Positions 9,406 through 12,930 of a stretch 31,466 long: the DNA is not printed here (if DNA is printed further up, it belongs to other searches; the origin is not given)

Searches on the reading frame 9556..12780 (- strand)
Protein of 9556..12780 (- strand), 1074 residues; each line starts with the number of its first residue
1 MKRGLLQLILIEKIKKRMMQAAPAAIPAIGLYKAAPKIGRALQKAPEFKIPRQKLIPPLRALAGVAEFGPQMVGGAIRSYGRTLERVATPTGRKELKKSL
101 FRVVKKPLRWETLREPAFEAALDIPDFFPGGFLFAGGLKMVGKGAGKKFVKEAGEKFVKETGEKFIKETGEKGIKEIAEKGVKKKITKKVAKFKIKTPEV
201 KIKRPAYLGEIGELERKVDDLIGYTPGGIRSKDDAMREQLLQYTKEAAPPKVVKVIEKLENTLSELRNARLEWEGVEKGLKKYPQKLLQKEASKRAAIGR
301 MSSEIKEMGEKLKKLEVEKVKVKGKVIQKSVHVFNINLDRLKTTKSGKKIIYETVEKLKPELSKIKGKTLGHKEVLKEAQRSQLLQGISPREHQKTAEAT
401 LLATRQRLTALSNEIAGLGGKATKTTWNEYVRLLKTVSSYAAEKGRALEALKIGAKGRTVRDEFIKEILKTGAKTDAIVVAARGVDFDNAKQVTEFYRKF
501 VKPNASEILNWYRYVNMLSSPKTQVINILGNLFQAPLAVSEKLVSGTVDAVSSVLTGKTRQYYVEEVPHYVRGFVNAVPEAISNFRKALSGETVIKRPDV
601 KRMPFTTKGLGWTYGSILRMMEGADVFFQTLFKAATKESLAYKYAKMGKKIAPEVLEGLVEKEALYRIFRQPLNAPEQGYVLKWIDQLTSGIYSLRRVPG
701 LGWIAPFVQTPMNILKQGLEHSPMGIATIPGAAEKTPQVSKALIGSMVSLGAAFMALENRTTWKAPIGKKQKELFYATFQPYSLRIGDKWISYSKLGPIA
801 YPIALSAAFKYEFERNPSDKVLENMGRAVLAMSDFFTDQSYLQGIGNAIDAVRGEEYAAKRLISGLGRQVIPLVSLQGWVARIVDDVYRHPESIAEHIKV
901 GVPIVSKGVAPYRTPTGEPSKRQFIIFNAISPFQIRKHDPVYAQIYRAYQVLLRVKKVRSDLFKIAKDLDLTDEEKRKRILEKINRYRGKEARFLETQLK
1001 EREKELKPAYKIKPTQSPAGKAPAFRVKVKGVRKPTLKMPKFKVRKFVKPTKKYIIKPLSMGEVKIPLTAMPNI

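Call 14: find_related_loci(query=window:9556-12780:-, collection=viral_contigs, flank=7000)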
Query window:9556-12780:- (1074 aa) in viral_contigs; peptide patterns used: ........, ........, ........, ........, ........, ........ (x = any residue, [..] = any of these).
9 stretches matched a pattern, but none encodes a relative of the query by tblastn (E <= 1e-3).

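Call 15: search_protein_families(library=pfam, proteins=[window:9556-12780:-], max_evalue=0.01)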
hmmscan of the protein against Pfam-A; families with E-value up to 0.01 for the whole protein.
window:9556-12780:- (1074 aa): 0 families

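Call 95: search_protein_families(library=phrogs, proteins=[window:9556-12780:-], max_evalue=0.001)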
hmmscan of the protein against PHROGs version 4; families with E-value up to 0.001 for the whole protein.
window:9556-12780:- (1074 aa): 1 family
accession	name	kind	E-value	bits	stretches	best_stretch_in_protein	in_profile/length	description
phrog_6651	-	head and packaging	2.1e-26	93.2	1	696-940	950-1234/1375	internal virion protein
